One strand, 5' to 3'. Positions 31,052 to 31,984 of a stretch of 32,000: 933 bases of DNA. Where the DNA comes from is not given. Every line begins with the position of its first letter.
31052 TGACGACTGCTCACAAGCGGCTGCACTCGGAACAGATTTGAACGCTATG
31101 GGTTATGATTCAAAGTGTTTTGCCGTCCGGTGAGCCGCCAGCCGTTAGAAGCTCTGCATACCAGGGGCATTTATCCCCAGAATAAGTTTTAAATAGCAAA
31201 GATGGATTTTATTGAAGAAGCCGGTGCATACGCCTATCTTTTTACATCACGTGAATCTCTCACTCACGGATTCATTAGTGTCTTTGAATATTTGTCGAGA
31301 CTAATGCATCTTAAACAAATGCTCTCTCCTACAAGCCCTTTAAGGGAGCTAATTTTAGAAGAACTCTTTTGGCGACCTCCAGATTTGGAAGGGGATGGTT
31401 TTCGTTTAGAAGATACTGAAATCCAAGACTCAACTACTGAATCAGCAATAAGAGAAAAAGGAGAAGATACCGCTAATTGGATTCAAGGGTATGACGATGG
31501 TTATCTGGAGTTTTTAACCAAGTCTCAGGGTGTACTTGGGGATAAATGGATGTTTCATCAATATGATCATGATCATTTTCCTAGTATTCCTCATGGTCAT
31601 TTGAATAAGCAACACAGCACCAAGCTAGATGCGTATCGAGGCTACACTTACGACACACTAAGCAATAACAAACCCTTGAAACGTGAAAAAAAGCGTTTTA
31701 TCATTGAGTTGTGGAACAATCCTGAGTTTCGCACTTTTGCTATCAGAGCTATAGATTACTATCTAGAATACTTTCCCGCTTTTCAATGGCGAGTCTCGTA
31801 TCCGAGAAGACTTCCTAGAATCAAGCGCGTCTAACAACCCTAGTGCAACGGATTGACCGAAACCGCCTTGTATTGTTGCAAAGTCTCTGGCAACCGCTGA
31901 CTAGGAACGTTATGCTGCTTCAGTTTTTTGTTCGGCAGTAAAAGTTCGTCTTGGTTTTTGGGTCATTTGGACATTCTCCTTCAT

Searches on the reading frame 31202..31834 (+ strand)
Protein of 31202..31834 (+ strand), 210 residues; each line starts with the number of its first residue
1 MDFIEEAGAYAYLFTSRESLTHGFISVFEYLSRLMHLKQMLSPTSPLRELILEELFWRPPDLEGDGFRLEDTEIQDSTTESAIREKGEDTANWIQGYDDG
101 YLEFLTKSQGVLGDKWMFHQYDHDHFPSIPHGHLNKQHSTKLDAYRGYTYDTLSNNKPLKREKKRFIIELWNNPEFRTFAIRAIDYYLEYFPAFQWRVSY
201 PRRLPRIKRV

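Call 3: search_protein_families(library=pfam, proteins=[window:31202-31834:+], max_evalue=1)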
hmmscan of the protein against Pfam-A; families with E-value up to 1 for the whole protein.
window:31202-31834:+ (210 aa): 0 families

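Call 4: search_protein_families(library=padloc, proteins=[window:31202-31834:+], max_evalue=1)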
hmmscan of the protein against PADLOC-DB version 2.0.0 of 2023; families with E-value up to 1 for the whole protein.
window:31202-31834:+ (210 aa): 0 families

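Call 6: find_homologous_proteins(query=window:31202-31831:+)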
Query window:31202-31831:+ (210 aa): 30 proteins with E <= 0.001 among 82 candidates.
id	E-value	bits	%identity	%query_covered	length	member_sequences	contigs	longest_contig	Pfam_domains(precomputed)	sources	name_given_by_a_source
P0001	5.0e-127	440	90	100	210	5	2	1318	-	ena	-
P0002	9.4e-122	423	86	100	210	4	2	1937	-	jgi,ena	-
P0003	3.0e-119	414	85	100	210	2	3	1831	-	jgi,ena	-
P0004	4.4e-118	411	84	99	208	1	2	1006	-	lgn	-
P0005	1.4e-102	360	75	99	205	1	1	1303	-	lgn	-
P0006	7.8e-100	351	75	100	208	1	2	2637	-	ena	-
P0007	1.5e-45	174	70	58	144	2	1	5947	-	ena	-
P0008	1.3e-44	170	41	99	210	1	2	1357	-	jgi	jgi:hypothetical protein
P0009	4.0e-43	166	44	100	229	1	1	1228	-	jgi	jgi:hypothetical protein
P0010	2.8e-42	163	40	97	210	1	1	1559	-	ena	-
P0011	3.0e-41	159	42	97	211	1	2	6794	-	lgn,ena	-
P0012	1.3e-37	148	42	98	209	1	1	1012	-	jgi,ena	-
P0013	5.8e-37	145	41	97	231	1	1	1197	-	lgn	-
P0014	1.2e-36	144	40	98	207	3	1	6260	-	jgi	-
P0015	3.6e-35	140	41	93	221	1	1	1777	-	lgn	-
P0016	4.2e-34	136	40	98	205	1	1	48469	-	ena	-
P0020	4.1e-26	110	35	94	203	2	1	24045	-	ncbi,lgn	-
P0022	1.9e-24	104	32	92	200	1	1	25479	-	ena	-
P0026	5.6e-23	100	40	61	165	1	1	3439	-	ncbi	-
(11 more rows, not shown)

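Call 7: search_protein_families(library=ncbifam, proteins=[window:31202-31834:+], max_evalue=1)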
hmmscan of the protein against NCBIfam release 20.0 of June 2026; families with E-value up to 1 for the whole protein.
window:31202-31834:+ (210 aa): 0 families

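Call 8: search_protein_families(library=phrogs, proteins=[window:31202-31834:+], max_evalue=1)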
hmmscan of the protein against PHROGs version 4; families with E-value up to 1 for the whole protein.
window:31202-31834:+ (210 aa): 0 families

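Call 9: find_encoding_contigs(protein=P0016, flank=6000, max_places=3)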
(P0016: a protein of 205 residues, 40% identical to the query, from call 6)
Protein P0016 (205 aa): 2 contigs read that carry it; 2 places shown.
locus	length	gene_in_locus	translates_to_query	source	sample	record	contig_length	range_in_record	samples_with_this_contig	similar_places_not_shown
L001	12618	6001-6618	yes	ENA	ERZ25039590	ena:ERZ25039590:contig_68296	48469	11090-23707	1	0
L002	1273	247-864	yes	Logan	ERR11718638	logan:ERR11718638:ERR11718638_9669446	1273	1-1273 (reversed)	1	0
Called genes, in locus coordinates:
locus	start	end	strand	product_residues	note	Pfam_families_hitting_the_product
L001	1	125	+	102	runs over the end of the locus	PF27190:KlcB_3rd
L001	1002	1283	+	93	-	-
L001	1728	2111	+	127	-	PF21983:NikA-like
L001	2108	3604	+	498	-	PF03432:Relaxase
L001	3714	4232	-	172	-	-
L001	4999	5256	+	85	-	PF03389:MobA_MobL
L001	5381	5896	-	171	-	-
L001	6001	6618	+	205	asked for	-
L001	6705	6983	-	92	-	-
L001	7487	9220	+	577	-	-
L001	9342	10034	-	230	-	PF13489:Methyltransf_23, PF08241:Methyltransf_11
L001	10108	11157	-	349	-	-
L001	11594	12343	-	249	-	PF00589:Phage_integrase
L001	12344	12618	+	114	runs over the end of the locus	-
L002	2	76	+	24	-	?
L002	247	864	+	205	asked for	-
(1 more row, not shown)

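Call 10: find_encoding_contigs(protein=P0022, flank=6000, max_places=3)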
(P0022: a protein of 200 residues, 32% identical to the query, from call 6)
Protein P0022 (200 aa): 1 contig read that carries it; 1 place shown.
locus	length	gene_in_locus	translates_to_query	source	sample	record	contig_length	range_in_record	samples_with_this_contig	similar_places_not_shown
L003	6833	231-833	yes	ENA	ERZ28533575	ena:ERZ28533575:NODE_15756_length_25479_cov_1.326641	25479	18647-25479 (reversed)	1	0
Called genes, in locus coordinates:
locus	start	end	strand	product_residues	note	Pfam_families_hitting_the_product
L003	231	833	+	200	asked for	-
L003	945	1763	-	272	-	PF06067:DUF932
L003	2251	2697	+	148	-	PF04343:DUF488, PF22751:DUF488-N3a (weak)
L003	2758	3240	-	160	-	PF04002:RadC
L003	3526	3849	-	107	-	-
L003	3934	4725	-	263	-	PF12686:DUF3800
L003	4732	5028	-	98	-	PF13443:HTH_26 (weak)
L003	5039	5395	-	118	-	PF05973:Gp49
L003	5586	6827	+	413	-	PF12728:HTH_17 (faint), PF01656:CbiA, PF02374:ArsA_ATPase (faint), PF06564:CBP_BcsQ (weak), PF09140:MipZ (weak), PF10609:ParA (weak), PF13614:AAA_31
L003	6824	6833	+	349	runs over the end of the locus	PF17762:HTH_ParB (faint), PF02195:ParB_N, PF18090:SoPB_HTH (weak)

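Call 11: find_encoding_contigs(protein=P0020, flank=6000, max_places=3)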
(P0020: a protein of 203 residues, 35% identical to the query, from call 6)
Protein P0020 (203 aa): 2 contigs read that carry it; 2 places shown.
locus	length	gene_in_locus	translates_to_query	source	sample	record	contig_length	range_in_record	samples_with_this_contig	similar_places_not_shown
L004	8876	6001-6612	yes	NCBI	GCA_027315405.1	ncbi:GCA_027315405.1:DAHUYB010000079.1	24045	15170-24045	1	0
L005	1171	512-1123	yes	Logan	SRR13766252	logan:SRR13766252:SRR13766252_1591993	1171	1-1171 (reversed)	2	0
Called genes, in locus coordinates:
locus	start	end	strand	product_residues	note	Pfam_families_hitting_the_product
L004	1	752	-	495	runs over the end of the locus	PF02805:Ada_Zn_binding, PF12833:HTH_18, PF00165:HTH_AraC, PF00730:HhH-GPD (faint), PF06029:AlkA_N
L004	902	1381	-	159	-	PF14343:PrcB_C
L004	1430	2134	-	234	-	PF04402:SIMPL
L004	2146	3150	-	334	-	PF01916:DS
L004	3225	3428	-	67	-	-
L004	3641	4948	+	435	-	PF00324:AA_permease, PF13520:AA_permease_2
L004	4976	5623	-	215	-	PF01557:FAA_hydrolase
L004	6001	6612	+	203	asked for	-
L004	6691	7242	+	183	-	-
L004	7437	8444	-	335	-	PF25594:GldB_lipo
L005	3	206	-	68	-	?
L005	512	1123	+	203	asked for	-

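Call 15: search_solved_structures(query=A1, max_evalue=10, show_alignments=2)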
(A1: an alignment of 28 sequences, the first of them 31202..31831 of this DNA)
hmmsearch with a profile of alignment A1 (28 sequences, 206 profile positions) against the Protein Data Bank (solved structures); distinct sequences matched with E-value up to 10: 2.
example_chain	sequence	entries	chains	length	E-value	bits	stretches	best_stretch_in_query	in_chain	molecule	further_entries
3ied_A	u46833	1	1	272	0.9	12.8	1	9-102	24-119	Heat shock protein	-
13bv_D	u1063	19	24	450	7.8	9.7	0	10-104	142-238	Beclin-1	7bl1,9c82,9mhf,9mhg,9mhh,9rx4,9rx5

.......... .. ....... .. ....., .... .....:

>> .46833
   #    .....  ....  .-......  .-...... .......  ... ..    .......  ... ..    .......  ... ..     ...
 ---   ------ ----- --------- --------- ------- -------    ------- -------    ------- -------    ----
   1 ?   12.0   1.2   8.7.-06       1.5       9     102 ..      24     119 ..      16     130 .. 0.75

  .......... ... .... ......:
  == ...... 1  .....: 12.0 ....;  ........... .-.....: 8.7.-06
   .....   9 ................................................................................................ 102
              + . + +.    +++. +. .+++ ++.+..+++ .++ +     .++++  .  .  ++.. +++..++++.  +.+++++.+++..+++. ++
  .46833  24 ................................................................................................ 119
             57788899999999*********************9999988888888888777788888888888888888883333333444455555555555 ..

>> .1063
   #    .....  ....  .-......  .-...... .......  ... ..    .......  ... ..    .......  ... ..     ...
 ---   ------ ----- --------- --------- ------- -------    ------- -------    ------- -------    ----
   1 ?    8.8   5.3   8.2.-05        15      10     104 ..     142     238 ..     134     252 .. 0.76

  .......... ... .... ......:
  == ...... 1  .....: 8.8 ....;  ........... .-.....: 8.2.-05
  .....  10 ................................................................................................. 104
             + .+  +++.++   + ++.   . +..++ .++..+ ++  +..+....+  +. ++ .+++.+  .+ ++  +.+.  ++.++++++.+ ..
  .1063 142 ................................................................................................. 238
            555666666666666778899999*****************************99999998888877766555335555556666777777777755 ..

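Call 19: find_encoding_contigs(protein=P0006, flank=3000, max_places=3)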
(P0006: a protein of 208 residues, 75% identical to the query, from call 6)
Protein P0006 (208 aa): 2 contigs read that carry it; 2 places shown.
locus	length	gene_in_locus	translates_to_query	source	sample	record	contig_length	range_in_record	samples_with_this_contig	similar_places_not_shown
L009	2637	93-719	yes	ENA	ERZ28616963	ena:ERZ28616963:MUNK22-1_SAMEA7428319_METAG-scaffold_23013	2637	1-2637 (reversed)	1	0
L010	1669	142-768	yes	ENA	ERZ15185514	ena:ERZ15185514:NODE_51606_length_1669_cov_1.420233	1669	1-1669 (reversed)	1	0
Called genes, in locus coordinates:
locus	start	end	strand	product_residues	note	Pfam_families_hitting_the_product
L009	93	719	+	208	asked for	-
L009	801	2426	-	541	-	PF01266:DAO (weak), PF03486:HI0933_like (faint), PF13450:NAD_binding_8, PF01593:Amino_oxidase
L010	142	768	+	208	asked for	-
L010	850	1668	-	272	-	?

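Call 20: predict_structure(alignment_id=A1)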
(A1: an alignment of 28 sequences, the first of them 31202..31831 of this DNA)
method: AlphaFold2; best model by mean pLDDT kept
length: 210 residues; sequences in the alignment: 28
mean_pLDDT: 75.2   pTM: 0.53
mean pLDDT of the five models: 75.2, 74.7, 74.5, 73.0, 72.2
residues with pLDDT >= 90: 55; 70-90: 105; 50-70: 6; < 50: 44
segments of 3 or more residues with pLDDT < 50: 57-100
pLDDT, mean of each block of 10 residues (from residue 1): 87 91 76 89 87 63 37 34 31 39 81 87 83 86 91 85 91 89 90 81 79
secondary structure, 60 per line:
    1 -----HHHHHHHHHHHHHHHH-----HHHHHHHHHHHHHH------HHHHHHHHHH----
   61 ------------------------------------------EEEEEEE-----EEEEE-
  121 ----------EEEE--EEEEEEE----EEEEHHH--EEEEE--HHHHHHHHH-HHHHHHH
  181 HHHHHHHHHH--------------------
elements in order: H6-21 H27-40 H47-56 E103-109 E115-119 E131-134 E137-143 E148-151 E157-161 H164-172 H174-190

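Call 23: search_protein_representatives(alignment_id=A1)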
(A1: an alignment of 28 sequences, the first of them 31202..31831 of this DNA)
Query: 28 sequences, 206 profile positions. Proteins with E-value up to 0.001 (for the whole library): 556; up to 1e-10: 293; up to 1e-30: 145. The best 150 are listed.
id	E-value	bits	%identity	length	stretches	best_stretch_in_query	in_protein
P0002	1.3e-81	289.9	-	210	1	1-206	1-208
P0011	2.4e-70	253.1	-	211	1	3-204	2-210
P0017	9.5e-69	247.9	-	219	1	2-206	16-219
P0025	3.4e-68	246.1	-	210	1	2-206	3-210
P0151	8.0e-65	235.1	-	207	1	1-206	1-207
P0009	1.7e-64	234.0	-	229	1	3-206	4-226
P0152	4.0e-64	232.8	-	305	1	2-206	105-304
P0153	4.5e-64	232.6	-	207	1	1-206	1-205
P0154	1.5e-63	230.9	-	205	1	3-206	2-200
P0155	3.2e-63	229.8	-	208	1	2-206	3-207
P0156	1.6e-61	224.3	-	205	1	3-204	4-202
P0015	1.1e-60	221.6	-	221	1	2-205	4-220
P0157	3.3e-59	216.7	-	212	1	3-206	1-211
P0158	2.1e-58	214.1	-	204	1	1-206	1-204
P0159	3.6e-58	213.3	-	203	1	3-206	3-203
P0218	5.0e-44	167.2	-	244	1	3-206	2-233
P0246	4.8e-40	154.1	-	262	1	1-204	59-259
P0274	2.6e-34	135.4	-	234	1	4-204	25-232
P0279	3.0e-32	128.7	-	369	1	8-206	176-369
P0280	4.9e-32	128.0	-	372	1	2-205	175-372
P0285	1.4e-31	126.5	-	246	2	99-204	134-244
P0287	6.4e-31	124.3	-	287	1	2-204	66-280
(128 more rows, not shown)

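Call 25: search_protein_families(library=pfam, proteins=[P0279, P0280, P0152, P0287, P0246, P0285, P0218, P0274], max_evalue=0.1)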
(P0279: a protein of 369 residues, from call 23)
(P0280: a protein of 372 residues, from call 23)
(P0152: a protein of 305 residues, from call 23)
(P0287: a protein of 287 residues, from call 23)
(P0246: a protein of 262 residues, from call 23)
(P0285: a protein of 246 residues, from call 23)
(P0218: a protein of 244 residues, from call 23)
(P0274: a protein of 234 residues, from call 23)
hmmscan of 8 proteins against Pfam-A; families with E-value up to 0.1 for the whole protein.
P0279 (369 aa): 1 family
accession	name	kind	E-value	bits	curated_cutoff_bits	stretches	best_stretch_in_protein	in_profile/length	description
PF11154.13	DUF2934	-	2.8e-11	43.3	22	1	129-162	2-35/37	Protein of unknown function (DUF2934)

P0280 (372 aa): 1 family
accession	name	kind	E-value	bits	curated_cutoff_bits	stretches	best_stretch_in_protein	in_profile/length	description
PF22522.2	DUF6998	-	1.4e-30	106.5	27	1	11-147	2-134/136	Family of unknown function (DUF6998)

P0152 (305 aa): 0 families

P0287 (287 aa): 1 family
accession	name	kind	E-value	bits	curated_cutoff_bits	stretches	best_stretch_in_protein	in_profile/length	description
PF22233.2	PhyR_sigma-like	-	0.016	15.4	27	0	29-48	2-21/50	Response regulator PhyR, sigma-like domain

P0246 (262 aa): 0 families

P0285 (246 aa): 0 families

P0218 (244 aa): 0 families

P0274 (234 aa): 0 families

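Call 26: fold_search(model_id=the predicted structure, library=pdb)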
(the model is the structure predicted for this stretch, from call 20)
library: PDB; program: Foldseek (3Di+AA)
matches with E <= 10: 62; with E <= 0.001: 0
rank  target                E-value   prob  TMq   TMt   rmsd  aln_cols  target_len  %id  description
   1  4goe_A                3.2e+00  0.18  0.15  0.47   5.5        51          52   22  Crystal structure of the SGTA homodimerization domain with a covalent modification of a single C38 (released 2012-11-21)
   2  7zub_C                3.6e+00  0.16  0.15  0.11   5.2        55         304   11  Cryo-EM structure of the indirubin-bound Hsp90-XAP2-AHR complex (released 2022-11-23)
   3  6xaw_A                3.9e+00  0.38  0.18  0.49   3.1        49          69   12  Crystal Structure Analysis of SIN3-UME6 (released 2021-06-09)
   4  1fng_B                3.9e+00  0.02  0.13  0.13  20.1       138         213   10  HISTOCOMPATIBILITY ANTIGEN (released 2001-03-07)
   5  7o5y_D                3.9e+00  0.01  0.09  0.12  11.8        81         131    9  PilA minor pilin of Streptococcus sanguinis type IV pili (released 2022-04-20)
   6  4aif_A                4.1e+00  0.11  0.14  0.19   5.4        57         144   14  AIP TPR domain in complex with human Hsp90 peptide (released 2013-01-23)
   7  8hfc_A                4.1e+00  0.01  0.10  0.10  17.5       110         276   11  Cryo-EM structure of yeast Erf2/Erf4 complex (released 2023-11-22)
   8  7oct_B                4.3e+00  0.16  0.16  0.06   4.5        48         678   19  NADPH bound to the dehydrogenase domain of the bifunctional mannitol-1-phosphate dehydrogenase/phosphatase MtlD-N374A  (released 2022-04-20)
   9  8hcr_M                4.3e+00  0.08  0.14  0.09   7.4        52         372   21  Cryo-EM structure of the Mycobacterium tuberculosis cytochrome bcc:aa3 supercomplex and a novel inhibitor targeting su (released 2023-05-03)
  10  6fdd_F                4.6e+00  0.35  0.21  0.52   3.9        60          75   20  Crystal Structure of the HHD2 Domain of Whirlin (released 2018-08-08)
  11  6fdd_A                4.6e+00  0.23  0.16  0.41   9.3        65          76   17  Crystal Structure of the HHD2 Domain of Whirlin (released 2018-08-08)
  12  7ocr_B                4.6e+00  0.16  0.16  0.06   4.5        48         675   19  NADPH and fructose-6-phosphate bound to the dehydrogenase domain of the bifunctional mannitol-1-phosphate dehydrogenas (released 2022-04-20)
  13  7ocs_A                4.6e+00  0.16  0.16  0.06   4.5        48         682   19  Mannitol-1-phosphate bound to the phosphatase domain of the bifunctional mannitol-1-phosphate dehydrogenase/phosphatas (released 2022-04-27)
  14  7ru9_C                4.6e+00  0.13  0.16  0.12   6.7        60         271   22  Metazoan pre-targeting GET complex (cBUGG-in) (released 2021-12-15)
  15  6xdj_A                4.9e+00  0.28  0.19  0.10   3.7        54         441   13  Crystal Structure Analysis of MBP-SIN3 (released 2021-06-16)
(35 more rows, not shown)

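Call 43: fold_search(model_id=the predicted structure, library=viral)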
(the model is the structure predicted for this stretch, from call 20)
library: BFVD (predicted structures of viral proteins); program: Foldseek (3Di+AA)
matches with E <= 10: 173; with E <= 0.001: 0
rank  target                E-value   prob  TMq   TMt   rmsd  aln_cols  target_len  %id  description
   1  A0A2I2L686            2.9e-01  0.08  0.14  0.14  20.1       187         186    6  Uncharacterized protein [Orpheovirus IHUMI-LCC2]
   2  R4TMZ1                3.5e-01  0.08  0.13  0.23  15.7       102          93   14  DUF1292 domain-containing protein [Halogranum tailed virus 1]
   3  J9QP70                5.7e-01  0.03  0.10  0.06  22.1       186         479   10  BppU N-terminal domain-containing protein [Listeria phage P70]
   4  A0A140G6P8            6.0e-01  0.07  0.19  0.18  17.6       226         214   12  Uncharacterized protein [Arthrobacter phage Kitkat]
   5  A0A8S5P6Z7            6.4e-01  0.99  0.22  0.04   1.4        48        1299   19  Minor tail protein [Siphoviridae sp. ctsUY14]
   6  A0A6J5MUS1            9.7e-01  0.14  0.16  0.08  16.0       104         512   16  Phge_rel_HI1409, phage-associated protein, HI1409 family [uncultured Caudovirales phage]
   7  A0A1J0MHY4            9.7e-01  0.02  0.10  0.05  22.8       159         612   12  Long tail fiber [Klebsiella phage KPV15]
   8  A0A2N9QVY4            1.0e+00  0.13  0.18  0.18  19.4       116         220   11  (no name in the UniProt tables at hand)
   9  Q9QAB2                1.0e+00  0.07  0.12  0.11  14.6       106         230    7  Late expression factor 5 [Neodiprion sertifer nucleopolyhedrovirus]
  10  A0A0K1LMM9            1.1e+00  0.21  0.22  0.15  23.9       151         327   11  Tail fiber protein [Caulobacter phage Sansa]
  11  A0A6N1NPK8            1.2e+00  0.04  0.13  0.14  21.1       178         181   10  Uncharacterized protein [Tupanvirus soda lake]
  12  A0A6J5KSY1            1.4e+00  0.28  0.17  0.39   9.8        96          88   12  Uncharacterized protein [uncultured Caudovirales phage]
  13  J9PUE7                1.4e+00  0.05  0.16  0.16  21.3       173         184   11  Uncharacterized protein [Bacillus phage BCD7]
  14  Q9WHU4                1.5e+00  0.44  0.17  0.32  11.3        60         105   13  Thymidine kinase (Fragment) [Human herpesvirus 1]
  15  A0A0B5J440            1.5e+00  0.03  0.11  0.15  16.6        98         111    9  Morn repeat protein [Pandoravirus inopinatum]
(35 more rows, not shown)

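Call 64: find_related_loci(query=A1, collection=viral_contigs, flank=5000)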
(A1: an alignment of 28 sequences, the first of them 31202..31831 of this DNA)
Query A1 (210 aa) in viral_contigs; peptide patterns used: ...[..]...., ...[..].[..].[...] (x = any residue, [..] = any of these).
39 stretches matched a pattern, but none encodes a relative of the query by tblastn (E <= 1e-3).

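Call 65: find_related_loci(query=A1, collection=metagenome_contigs, flank=5000)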
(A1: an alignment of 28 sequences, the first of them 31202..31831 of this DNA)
Query A1 (210 aa) in metagenome_contigs; peptide patterns used: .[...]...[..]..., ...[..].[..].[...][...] (x = any residue, [..] = any of these).
115 stretches matched a pattern; 70 encode a relative of the query (tblastn E <= 1e-3); 70 distinct loci.
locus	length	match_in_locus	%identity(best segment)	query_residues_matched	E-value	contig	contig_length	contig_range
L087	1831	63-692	85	1-210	3e-131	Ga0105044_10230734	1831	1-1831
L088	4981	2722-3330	41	2-206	3e-45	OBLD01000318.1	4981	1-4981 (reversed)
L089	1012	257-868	42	1-205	1e-44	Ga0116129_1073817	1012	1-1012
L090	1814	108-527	50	71-208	2e-41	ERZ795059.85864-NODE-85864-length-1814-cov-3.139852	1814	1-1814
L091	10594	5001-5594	39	3-206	8e-39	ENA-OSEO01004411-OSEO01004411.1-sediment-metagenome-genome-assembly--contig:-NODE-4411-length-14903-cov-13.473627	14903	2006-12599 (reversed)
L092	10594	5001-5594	38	4-206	6e-37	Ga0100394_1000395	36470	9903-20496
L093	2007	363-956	38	4-206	4e-37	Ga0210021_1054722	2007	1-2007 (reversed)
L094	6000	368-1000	39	1-209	4e-36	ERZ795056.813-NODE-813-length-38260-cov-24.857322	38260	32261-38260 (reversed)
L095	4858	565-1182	37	1-208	1e-35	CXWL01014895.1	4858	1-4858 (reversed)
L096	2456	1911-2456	37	1-187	3e-34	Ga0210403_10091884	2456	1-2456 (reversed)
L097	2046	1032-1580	37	12-206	2e-33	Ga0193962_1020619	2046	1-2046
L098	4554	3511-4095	37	3-209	3e-33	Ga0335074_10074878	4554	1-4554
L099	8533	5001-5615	34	1-209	8e-33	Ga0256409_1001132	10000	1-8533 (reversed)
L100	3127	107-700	36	1-206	1e-32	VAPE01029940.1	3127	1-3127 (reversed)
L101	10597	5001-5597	33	1-209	7e-32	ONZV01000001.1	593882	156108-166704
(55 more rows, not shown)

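Call 77: search_protein_families(library=pfam, alignment_id=A6, max_evalue=0.001)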
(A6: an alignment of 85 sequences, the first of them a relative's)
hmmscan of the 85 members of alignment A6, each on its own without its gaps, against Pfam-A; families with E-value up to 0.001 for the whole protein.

A. member 1, L001:5384-5896:- (171 aa): 0 families

B. families by the number of members that match (of 85 scanned): 79 families (the first 25 are shown)
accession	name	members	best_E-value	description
PF13424.12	TPR_12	2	2.7e-152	Tetratricopeptide repeat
PF24885.1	TPR_NPHP3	2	3.5e-124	Nephrocystin-3 TPR domain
PF13176.12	TPR_7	2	1.2e-56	Tetratricopeptide repeat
PF00515.34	TPR_1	2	4.4e-55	Tetratricopeptide repeat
PF07719.23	TPR_2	2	2.9e-50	Tetratricopeptide repeat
PF13432.12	TPR_16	2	2e-38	Tetratricopeptide repeat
PF13181.12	TPR_8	2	2.9e-35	Tetratricopeptide repeat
PF14559.12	TPR_19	2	4e-25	Tetratricopeptide repeat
PF13428.12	TPR_14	2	1.4e-23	Tetratricopeptide repeat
PF00753.33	Lactamase_B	2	1.2e-20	Metallo-beta-lactamase superfamily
PF13431.12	TPR_17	2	7.5e-12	Tetratricopeptide repeat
PF12706.13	Lactamase_B_2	2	1.6e-06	Beta-lactamase superfamily domain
PF00199.24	Catalase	1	5.2e-184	Catalase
PF00873.25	ACR_tran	1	8.9e-166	AcrB/AcrD/AcrF family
PF13374.12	TPR_10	1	1.6e-153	Tetratricopeptide repeat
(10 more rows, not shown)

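Call 78: search_protein_families(library=pfam, alignment_id=A1, max_evalue=5)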
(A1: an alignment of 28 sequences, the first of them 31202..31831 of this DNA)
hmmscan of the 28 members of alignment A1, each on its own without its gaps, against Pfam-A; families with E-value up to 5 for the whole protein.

A. member 1, window:31202-31831:+ (210 aa): 0 families

B. families by the number of members that match (of 28 scanned): 4 families
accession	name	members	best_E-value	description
PF01133.22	ER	1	0.027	Enhancer of rudimentary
PF00151.25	Lipase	1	0.082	Lipase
PF04293.20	SpoVR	1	0.15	SpoVR like protein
PF00690.31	Cation_ATPase_N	1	0.28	Cation transporter/ATPase, N-terminus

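Call 79: search_protein_families(library=padloc, alignment_id=A1, max_evalue=5)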
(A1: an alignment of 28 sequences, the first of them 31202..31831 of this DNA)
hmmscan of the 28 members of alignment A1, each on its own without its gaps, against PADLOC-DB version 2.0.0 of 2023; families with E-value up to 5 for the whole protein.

A. member 1, window:31202-31831:+ (210 aa): 0 families

B. families by the number of members that match (of 28 scanned): 1 family
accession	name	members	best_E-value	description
PDLC03476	REase_II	1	0.058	Type II restriction enzyme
